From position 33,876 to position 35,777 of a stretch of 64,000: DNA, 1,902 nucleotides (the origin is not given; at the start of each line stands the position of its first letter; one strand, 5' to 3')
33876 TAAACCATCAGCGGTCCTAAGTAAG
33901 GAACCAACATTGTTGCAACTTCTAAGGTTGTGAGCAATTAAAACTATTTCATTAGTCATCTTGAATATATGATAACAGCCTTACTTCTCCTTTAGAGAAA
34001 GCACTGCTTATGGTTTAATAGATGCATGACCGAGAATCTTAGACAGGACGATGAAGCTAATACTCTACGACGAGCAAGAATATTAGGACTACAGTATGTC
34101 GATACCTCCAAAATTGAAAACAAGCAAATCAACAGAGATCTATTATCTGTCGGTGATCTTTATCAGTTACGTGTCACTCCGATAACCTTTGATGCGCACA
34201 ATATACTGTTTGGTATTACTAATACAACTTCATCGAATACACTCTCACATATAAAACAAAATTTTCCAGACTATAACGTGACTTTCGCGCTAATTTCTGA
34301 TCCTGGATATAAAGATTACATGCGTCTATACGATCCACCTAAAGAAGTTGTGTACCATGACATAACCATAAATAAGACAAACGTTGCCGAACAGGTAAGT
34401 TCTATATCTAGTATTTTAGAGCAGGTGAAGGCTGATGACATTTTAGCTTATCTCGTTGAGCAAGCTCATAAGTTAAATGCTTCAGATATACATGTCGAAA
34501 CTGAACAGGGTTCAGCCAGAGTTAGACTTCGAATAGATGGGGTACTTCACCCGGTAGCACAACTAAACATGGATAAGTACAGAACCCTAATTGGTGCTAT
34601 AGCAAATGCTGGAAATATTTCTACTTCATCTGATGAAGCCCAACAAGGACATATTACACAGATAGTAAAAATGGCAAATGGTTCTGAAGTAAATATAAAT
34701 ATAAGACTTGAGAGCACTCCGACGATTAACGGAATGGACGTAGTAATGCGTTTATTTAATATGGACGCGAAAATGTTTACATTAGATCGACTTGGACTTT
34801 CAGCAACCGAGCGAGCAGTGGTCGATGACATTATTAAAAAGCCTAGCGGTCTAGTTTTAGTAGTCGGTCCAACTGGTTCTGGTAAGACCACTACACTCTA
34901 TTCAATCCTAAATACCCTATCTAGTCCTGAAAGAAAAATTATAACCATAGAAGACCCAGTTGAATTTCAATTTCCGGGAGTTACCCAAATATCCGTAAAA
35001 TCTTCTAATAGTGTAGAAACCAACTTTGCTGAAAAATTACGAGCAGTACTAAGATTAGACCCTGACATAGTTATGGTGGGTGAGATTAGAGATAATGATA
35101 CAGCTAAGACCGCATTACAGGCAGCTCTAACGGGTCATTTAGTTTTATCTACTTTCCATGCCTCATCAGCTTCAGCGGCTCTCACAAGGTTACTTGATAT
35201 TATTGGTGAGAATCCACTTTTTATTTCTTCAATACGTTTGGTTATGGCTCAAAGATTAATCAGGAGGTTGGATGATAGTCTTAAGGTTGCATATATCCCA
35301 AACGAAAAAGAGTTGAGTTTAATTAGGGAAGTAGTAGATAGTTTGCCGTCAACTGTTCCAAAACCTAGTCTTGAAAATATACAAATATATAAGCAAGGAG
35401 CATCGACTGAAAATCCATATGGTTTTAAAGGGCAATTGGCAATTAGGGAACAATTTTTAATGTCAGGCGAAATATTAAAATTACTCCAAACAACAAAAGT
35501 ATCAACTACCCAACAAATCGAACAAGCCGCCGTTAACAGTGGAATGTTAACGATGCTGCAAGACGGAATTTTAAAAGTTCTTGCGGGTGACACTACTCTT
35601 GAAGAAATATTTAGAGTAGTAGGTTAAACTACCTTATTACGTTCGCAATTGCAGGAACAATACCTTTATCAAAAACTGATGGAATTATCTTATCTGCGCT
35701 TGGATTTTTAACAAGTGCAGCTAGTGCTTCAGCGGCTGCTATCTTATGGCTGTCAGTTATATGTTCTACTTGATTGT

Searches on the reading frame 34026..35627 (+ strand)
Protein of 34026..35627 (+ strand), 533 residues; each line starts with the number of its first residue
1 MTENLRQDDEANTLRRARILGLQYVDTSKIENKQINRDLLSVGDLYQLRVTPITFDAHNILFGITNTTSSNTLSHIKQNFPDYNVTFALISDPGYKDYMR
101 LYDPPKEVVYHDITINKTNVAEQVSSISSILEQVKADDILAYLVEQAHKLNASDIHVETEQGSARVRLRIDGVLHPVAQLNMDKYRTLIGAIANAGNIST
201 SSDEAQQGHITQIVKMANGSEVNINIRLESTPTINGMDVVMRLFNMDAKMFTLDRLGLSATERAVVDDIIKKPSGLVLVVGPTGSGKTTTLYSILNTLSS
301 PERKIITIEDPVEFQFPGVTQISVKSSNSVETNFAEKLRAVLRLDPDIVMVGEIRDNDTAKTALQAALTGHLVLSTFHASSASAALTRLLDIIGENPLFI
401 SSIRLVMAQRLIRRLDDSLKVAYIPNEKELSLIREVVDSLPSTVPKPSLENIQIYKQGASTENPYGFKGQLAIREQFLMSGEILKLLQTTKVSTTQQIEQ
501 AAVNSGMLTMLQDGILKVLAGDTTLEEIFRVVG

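Call 79: search_protein_families(library=pfam, proteins=[window:34026-35627:+], max_evalue=0.0001)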
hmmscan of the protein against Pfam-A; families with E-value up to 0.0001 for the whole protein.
window:34026-35627:+ (533 aa): 1 family
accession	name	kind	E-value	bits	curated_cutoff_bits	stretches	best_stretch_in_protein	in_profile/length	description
PF00437.27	T2SSE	-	2.7e-87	293.3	24.9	1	140-530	12-370/370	Type II/IV secretion system protein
